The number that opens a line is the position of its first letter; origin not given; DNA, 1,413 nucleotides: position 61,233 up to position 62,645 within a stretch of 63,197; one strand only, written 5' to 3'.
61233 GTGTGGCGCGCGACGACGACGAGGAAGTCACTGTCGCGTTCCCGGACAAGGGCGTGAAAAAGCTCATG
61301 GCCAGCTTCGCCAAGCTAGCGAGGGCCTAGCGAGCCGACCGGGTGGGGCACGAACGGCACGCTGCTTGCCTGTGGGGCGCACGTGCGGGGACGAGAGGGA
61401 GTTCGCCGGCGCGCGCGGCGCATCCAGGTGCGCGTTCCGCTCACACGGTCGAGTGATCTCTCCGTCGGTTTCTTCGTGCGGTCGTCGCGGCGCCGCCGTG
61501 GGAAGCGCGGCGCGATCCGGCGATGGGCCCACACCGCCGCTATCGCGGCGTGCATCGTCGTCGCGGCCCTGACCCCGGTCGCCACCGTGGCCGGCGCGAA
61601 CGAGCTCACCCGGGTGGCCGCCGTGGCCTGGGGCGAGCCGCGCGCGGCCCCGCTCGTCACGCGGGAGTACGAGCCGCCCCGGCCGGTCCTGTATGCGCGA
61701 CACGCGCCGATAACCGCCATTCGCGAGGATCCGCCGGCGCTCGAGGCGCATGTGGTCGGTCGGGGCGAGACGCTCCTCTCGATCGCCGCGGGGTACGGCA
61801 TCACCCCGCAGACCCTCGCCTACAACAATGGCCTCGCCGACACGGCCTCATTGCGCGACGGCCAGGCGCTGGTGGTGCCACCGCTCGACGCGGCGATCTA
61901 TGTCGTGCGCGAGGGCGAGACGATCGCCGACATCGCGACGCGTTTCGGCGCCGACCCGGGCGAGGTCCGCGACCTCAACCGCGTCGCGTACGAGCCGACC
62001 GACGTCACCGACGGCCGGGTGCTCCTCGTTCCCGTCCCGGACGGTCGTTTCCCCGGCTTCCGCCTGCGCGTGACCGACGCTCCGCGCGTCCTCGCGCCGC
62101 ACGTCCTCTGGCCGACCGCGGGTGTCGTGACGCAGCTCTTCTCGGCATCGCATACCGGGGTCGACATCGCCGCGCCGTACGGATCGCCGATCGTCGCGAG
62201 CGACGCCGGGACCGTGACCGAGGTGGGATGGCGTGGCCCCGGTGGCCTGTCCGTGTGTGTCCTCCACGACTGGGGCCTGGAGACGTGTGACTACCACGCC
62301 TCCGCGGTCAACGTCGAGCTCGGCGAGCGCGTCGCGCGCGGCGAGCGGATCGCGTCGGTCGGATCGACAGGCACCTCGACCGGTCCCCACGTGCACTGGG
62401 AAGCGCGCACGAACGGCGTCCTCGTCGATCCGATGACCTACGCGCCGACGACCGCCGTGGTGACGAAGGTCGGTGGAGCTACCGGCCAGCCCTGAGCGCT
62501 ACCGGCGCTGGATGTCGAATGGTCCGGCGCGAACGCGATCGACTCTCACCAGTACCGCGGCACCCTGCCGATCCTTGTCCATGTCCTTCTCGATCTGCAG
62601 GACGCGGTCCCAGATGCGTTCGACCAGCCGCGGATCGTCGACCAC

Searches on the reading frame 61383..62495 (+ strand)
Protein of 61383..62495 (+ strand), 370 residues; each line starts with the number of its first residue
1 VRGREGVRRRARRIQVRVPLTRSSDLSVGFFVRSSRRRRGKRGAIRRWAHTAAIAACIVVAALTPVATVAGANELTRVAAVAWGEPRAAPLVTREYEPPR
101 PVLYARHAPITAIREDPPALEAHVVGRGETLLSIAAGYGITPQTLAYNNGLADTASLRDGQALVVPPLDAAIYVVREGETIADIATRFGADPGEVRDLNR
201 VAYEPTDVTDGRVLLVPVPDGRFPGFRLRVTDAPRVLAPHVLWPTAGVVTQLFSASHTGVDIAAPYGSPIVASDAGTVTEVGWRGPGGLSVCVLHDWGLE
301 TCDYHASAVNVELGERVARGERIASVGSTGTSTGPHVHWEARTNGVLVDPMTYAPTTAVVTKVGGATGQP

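Call 40: search_protein_families(library=pfam, proteins=[window:61383-62495:+], max_evalue=0.00001)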
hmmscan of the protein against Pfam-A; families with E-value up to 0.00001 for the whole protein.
window:61383-62495:+ (370 aa): 4 families
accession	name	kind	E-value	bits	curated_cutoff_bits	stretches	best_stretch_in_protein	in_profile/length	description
PF01551.29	Peptidase_M23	-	3.6e-26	91.6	28.7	1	256-350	2-96/96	Peptidase family M23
PF01476.26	LysM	-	3.2e-14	53.1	20.9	1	123-166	1-43/43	LysM domain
PF23446.1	LysM1_NFP_LYK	-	1.2e-07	32.9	36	0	179-219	16-56/60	NFP/LYK LysM1 domain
PF23473.1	LysM3_LYK4_5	-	1.1e-06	29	29.3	0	173-202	5-34/48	LYK4/5 LysM3 domain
